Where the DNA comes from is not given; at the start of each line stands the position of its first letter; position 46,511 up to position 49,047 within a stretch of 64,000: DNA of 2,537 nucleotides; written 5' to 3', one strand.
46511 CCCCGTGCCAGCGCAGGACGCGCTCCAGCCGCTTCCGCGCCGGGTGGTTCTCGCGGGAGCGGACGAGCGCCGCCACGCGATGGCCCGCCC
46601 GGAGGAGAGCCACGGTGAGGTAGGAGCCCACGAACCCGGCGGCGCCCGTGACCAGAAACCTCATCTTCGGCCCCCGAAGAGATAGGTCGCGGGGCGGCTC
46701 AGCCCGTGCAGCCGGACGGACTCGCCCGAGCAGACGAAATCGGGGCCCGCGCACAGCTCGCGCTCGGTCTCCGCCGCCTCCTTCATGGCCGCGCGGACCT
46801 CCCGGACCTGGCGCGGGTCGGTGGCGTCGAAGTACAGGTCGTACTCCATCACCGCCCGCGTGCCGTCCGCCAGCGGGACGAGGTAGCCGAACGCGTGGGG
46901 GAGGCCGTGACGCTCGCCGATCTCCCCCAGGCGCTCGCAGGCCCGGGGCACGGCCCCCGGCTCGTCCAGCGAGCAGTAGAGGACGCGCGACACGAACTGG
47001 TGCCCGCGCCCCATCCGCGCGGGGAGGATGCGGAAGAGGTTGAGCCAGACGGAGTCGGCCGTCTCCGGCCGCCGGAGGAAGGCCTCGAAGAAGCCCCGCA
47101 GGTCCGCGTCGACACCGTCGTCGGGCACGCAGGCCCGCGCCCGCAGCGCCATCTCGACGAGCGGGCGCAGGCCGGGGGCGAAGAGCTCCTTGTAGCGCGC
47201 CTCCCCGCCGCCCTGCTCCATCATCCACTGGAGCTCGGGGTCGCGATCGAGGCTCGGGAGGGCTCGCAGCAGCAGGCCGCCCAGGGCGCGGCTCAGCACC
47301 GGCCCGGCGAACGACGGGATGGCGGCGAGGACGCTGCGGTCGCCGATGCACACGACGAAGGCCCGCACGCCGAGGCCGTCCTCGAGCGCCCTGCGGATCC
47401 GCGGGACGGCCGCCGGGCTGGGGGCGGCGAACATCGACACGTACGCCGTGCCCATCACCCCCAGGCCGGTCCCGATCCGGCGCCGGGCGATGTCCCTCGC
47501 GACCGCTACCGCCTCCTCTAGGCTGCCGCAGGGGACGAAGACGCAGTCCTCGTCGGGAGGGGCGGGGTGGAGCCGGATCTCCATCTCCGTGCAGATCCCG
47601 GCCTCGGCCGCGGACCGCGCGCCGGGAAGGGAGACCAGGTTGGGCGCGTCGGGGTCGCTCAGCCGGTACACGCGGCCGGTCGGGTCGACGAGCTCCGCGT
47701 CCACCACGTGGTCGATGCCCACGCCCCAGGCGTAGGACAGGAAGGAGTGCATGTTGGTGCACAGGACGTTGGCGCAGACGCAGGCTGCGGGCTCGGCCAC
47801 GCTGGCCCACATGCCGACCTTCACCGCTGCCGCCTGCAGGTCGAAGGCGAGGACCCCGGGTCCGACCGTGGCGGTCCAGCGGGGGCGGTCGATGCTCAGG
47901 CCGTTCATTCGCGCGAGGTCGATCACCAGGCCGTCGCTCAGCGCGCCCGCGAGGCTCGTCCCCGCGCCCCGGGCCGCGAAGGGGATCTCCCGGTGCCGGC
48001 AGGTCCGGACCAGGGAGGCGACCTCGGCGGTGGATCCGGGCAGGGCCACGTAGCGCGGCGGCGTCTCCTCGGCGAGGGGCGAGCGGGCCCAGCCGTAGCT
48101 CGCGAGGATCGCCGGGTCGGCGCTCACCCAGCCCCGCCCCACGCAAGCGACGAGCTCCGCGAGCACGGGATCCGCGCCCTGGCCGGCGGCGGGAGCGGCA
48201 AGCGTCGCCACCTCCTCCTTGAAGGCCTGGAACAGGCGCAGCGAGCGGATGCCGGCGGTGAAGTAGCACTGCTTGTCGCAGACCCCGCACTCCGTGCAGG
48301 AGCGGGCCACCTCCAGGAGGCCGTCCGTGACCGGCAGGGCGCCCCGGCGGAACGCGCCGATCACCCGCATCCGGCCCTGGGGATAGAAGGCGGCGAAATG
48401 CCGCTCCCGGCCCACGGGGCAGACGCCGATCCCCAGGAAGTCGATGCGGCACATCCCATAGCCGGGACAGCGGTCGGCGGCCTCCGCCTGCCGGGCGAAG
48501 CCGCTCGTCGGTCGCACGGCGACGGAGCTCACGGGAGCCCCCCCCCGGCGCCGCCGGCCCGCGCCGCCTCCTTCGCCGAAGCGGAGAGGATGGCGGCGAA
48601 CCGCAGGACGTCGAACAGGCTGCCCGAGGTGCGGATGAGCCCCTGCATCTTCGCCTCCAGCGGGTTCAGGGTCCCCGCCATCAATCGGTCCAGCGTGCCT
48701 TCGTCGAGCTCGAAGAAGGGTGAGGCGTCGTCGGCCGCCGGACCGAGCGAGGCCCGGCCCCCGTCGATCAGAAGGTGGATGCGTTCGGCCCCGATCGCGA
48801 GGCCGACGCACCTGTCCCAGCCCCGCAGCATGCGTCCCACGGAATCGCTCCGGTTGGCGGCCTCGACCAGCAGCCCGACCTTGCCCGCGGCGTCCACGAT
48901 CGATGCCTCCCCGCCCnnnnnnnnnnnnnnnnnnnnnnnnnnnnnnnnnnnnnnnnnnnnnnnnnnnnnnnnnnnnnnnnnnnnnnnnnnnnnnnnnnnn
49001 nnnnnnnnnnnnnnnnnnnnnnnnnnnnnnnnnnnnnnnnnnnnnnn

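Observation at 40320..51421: Eleven translationally coupled genes joining an unusual enzyme set to a Lol-like envelope export machine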

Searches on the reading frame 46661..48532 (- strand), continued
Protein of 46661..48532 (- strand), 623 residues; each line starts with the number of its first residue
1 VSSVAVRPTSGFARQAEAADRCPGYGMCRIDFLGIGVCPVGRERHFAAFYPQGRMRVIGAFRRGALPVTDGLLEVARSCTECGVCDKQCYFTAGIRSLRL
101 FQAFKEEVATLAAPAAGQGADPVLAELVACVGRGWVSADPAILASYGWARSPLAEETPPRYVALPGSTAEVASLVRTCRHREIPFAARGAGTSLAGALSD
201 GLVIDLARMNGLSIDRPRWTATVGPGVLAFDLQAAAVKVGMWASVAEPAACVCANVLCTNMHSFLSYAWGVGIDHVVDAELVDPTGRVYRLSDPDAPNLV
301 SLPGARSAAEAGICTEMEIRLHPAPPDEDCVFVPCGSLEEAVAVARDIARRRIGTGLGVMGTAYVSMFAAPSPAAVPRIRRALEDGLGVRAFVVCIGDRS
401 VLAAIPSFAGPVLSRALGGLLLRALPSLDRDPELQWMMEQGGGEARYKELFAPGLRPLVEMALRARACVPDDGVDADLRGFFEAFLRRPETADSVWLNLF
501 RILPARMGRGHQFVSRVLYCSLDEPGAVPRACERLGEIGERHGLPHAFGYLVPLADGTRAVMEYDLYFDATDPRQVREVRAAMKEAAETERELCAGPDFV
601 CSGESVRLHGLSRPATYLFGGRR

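Call 47: fold_search(model_id=the predicted structure, library=pdb)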
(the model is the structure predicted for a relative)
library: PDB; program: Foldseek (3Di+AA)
matches with E <= 10: 934; with E <= 0.001: 305
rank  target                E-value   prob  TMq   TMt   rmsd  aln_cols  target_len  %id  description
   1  8jdv                  1.0e-18  1.00  0.48  0.64   8.8       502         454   17  Crystal structure of mLDHD in complex with 2-ketohexanoic acid (released 2023-10-18)
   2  8jde                  1.2e-18  1.00  0.47  0.63   8.8       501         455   16  Crystal structure of mLDHD in complex with D-lactate (released 2023-10-18)
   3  8jdu                  2.7e-18  1.00  0.49  0.65   8.0       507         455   17  Crystal structure of mLDHD in complex with 2-ketovaleric acid (released 2023-10-18)
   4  8jdt                  3.9e-18  1.00  0.48  0.64   8.7       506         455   16  Crystal structure of mLDHD in complex with 2-ketobutanoic acid (released 2023-10-18)
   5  8jdx                  3.9e-18  1.00  0.48  0.64   8.7       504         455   18  Crystal structure of mLDHD in complex with 2-ketoisovaleric acid (released 2023-10-18)
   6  8jdp                  3.9e-18  1.00  0.48  0.64   8.3       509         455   16  Crystal structure of H405A mLDHD in complex with D-2-hydroxyisovaleric acid (released 2023-10-18)
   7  9qit_B                3.9e-18  1.00  0.50  0.66   8.1       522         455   21  Crystal structure of a D-lactate dehydrogenase in complex with D-lactate from Porcellio dilatatus (released 2025-12-03)
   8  8jdb                  4.4e-18  1.00  0.48  0.64   8.5       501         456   16  Crystal structure of H405A mLDHD in complex with D-2-hydroxyoctanoic acid (released 2023-10-18)
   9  8jdy                  4.6e-18  1.00  0.48  0.64   8.1       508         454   16  Crystal structure of mLDHD in complex with 2-ketoisocaproic acid (released 2023-10-18)
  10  8jds                  7.8e-18  1.00  0.49  0.65   8.4       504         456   17  Crystal structure of mLDHD in complex with Pyruvate (released 2023-10-18)
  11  8jdc                  9.5e-18  1.00  0.48  0.65   8.6       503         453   16  Crystal structure of mLDHD in apo form (released 2023-10-18)
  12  7pbg_A                1.7e-17  1.00  0.49  0.58   8.3       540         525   17  4-ethylphenol oxidase from Gulosibacter chungangensis: native structure (released 2021-09-29)
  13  9qit_D                2.4e-17  1.00  0.46  0.61   7.6       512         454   19  Crystal structure of a D-lactate dehydrogenase in complex with D-lactate from Porcellio dilatatus (released 2025-12-03)
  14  7pbi_A                2.7e-17  1.00  0.49  0.58   8.7       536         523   18  4-ethylphenol oxidase from Gulosibacter chungangensis: isoeugenol complex (released 2021-09-29)
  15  1dii_A                5.1e-17  1.00  0.49  0.58   9.5       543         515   14  CRYSTAL STRUCTURE OF P-CRESOL METHYLHYDROXYLASE AT 2.5 A RESOLUTION (released 1999-12-08)
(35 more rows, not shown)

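Call 64: find_encoding_contigs(protein=P0008, flank=8000, max_places=1)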
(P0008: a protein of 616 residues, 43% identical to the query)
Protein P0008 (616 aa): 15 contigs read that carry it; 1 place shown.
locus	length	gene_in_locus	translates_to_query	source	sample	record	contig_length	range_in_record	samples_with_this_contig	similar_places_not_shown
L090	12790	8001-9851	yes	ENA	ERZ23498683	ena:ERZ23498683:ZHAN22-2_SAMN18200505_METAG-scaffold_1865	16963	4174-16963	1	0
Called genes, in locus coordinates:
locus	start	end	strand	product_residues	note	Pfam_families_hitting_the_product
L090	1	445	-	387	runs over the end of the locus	PF01408:GFO_IDH_MocA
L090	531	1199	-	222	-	-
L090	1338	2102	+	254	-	PF00106:adh_short, PF08659:KR, PF13561:adh_short_C2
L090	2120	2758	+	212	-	PF00881:Nitroreductase, PF14512:TM1586_NiRdase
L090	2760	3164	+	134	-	PF00550:PP-binding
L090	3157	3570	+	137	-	PF01648:ACPS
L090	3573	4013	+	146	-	PF07977:FabA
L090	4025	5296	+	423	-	PF00109:ketoacyl-synt, PF00108:Thiolase_N (weak), PF02801:Ketoacyl-synt_C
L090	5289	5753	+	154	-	PF07977:FabA, PF22818:ApeI-like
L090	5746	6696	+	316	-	PF00698:Acyl_transf_1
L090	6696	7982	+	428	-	PF00109:ketoacyl-synt, PF02801:Ketoacyl-synt_C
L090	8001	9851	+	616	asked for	PF01565:FAD_binding_4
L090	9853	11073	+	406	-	PF01073:3Beta_HSD, PF01370:Epimerase, PF04321:RmlD_sub_bind, PF07993:NAD_binding_4, PF16363:GDP_Man_Dehyd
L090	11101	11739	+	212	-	PF02632:BioY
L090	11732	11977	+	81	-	PF00364:Biotin_lipoyl, PF01597:GCV_H (weak), PF25917:BSH_RND, PF25973:BSH_CzcB (weak), PF25984:BSH_YknX (faint), PF13375:RnfC_N (weak)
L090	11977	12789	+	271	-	?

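Call 65: find_encoding_contigs(protein=P0016, flank=8000, max_places=1)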
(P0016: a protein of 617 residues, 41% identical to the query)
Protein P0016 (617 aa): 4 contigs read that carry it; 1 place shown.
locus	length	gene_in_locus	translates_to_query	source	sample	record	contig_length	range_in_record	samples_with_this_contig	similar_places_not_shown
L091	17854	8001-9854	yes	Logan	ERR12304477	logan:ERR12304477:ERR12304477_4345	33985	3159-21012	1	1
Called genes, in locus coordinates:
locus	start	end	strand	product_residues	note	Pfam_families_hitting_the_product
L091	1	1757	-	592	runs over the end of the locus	PF16499:Melibiase_2, PF08305:NPCBM, PF17801:Melibiase_C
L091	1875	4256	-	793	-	-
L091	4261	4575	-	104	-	-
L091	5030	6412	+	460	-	PF13204:Apiosidase, PF12904:Collagen_bind_2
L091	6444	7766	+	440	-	PF12708:Pect-lyase_RHGA_epim (weak), PF13229:Beta_helix, PF05048:NosD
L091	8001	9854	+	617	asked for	PF01565:FAD_binding_4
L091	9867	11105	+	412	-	PF01073:3Beta_HSD, PF01370:Epimerase, PF04321:RmlD_sub_bind (weak), PF07993:NAD_binding_4, PF16363:GDP_Man_Dehyd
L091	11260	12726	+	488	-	-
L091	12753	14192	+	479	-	PF00884:Sulfatase, PF01663:Phosphodiest, PF16347:SGSH_C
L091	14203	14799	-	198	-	PF00072:Response_reg, PF00196:GerE, PF08281:Sigma70_r4_2 (weak)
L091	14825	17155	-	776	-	PF00989:PAS, PF08448:PAS_4, PF13426:PAS_9, PF00989:PAS, PF08447:PAS_3, PF08448:PAS_4, PF13426:PAS_9, PF00989:PAS, +7 more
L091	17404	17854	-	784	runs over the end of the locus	PF00072:Response_reg, PF00989:PAS, PF08448:PAS_4, PF13426:PAS_9, PF00989:PAS, PF08448:PAS_4, PF08447:PAS_3, PF13426:PAS_9, +4 more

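Call 66: search_solved_structures(query=A1, max_evalue=0.1)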
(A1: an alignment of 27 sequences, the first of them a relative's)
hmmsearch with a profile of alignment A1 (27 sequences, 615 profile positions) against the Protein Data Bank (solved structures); distinct sequences matched with E-value up to 0.1: 131 (the best 60 are shown).
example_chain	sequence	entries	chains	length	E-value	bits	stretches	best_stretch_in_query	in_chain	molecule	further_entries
9qgz_A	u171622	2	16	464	5.7e-28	100.6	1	117-344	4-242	Glycolate oxidase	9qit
8jdb_A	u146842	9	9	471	3.2e-26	94.8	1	114-346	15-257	Probable D-lactate dehydrogenase, mitochondrial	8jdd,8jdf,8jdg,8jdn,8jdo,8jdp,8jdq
8jdc_A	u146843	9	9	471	3.5e-26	94.7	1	114-346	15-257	Probable D-lactate dehydrogenase, mitochondrial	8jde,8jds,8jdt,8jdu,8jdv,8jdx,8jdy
3pm9_A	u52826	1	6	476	1.3e-23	86.2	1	116-338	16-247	Putative oxidoreductase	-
7qh2_C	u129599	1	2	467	1.8e-22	82.4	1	159-350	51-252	Lactate dehydrogenase (NAD(+),ferredoxin) subunit LctD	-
2bvf_A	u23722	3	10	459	6.4e-21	77.3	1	152-318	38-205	6-HYDROXY-D-NICOTINE OXIDASE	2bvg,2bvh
3w8w_A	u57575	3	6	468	1.2e-17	66.5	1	126-318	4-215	Putative FAD-dependent oxygenase EncM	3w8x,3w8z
6fye_A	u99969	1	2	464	1.7e-17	66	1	132-318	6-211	Putative FAD-dependent oxygenase EncM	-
6fyb_A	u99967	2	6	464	1.8e-17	65.9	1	132-318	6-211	Putative FAD-dependent oxygenase EncM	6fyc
6fyg_A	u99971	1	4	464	2.2e-17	65.6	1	132-318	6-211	Putative FAD-dependent oxygenase EncM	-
6fyf_A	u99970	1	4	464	3.3e-17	65.1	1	132-318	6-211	Putative FAD-dependent oxygenase EncM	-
4xlo_A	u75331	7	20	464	3.4e-17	65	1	132-318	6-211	FAD-dependent oxygenase EncM | Putative FAD-dependent oxygenase EncM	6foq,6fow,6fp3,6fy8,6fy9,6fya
6fyd_A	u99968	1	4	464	3.4e-17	65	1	132-318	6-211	Putative FAD-dependent oxygenase EncM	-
9p1o_A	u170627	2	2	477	1.1e-16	63.4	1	150-318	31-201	FAD-binding oxidoreductase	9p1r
8s7p_A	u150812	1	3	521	1.3e-16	63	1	113-331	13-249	Oxidoreductase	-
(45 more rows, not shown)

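Call 84: search_protein_families(library=ncbifam, max_evalue=0.001, proteins=[L001:6605-7855:+])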
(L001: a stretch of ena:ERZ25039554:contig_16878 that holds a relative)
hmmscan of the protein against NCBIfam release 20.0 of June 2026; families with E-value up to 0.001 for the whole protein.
L001:6605-7855:+ (416 aa): 27 families (the best 25 are shown)
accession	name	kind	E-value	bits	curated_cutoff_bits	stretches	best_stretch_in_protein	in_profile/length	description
TIGR03150.1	fabF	equivalog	7.2e-164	545.3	493.75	1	4-411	1-407/407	beta-ketoacyl-ACP synthase II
NF005589.0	PRK07314.1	subfamily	1.4e-160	534.6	387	1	2-413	2-412/413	beta-ketoacyl-ACP synthase II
NF004970.0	PRK06333.1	subfamily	4e-135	450.9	525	1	2-413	2-422/424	beta-ketoacyl-ACP synthase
NF006274.0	PRK08439.1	equivalog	3.7e-127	424.5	621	1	4-413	2-406/406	beta-ketoacyl-ACP synthase II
NF006434.0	PRK08722.1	equivalog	3.8e-122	408.1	759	1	1-413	1-414/414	beta-ketoacyl-ACP synthase II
NF005076.0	PRK06501.1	equivalog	7.6e-99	331.4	629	2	141-412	152-422/425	beta-ketoacyl-ACP synthase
NF005935.0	PRK07967.1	equivalog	2.3e-89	300.1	630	1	4-414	2-405/406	beta-ketoacyl-ACP synthase I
NF006587.0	PRK09116.1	equivalog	8.3e-86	288.3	470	1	4-413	2-407/408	beta-ketoacyl-ACP synthase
NF005916.1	PRK07910.1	equivalog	8.6e-86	288.4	560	1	6-411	14-416/418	KasA/KasB family beta-ketoacyl-ACP synthase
NF005490.0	PRK07103.1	equivalog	1.4e-76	258.3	445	1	3-413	3-413/414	polyketide beta-ketoacyl:acyl carrier protein synthase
NF004618.0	PRK05952.1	equivalog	2.7e-72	243.8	455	1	6-412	4-382/384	beta-ketoacyl-ACP synthase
NF006618.0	PRK09185.1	subfamily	8.9e-72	242.3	407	1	5-412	4-392/394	beta-ketoacyl-ACP synthase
NF058662.1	cispenta_AmcF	equivalog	6.7e-65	219.5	325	1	6-411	2-368/369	cispentacin biosynthesis acyltransferase subunit AmcF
NF045894.1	PKS_plus_SDR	equivalog_domain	2e-41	141.7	1740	1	84-380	100-386/1515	type I polyketide synthase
NF040607.1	mycolic_Pks13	equivalog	2.9e-38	131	2100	1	85-414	199-527/1680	polyketide synthase Pks13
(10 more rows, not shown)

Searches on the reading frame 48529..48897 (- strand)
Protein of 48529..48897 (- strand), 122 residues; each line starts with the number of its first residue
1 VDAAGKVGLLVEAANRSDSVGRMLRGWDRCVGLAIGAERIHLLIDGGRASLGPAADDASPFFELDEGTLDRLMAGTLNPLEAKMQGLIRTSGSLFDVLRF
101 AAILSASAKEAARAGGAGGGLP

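Call 7: search_protein_families(library=pfam, max_evalue=0.01, proteins=[window:48529-48897:-])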
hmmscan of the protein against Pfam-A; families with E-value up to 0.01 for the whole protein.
window:48529-48897:- (122 aa): 1 family
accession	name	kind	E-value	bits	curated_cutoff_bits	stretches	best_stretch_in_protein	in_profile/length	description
PF02036.22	SCP2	-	0.0012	19.6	21.3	1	19-104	11-100/101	SCP-2 sterol transfer family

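Call 8: search_protein_families(library=ncbifam, max_evalue=0.01, proteins=[window:48529-48897:-])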
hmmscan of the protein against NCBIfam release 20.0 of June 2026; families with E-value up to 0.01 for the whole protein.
window:48529-48897:- (122 aa): 0 families

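Call 96: search_protein_families(library=padloc, max_evalue=0.01, proteins=[window:48529-48897:-])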
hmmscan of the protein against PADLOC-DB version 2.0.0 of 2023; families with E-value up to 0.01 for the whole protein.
window:48529-48897:- (122 aa): 0 families
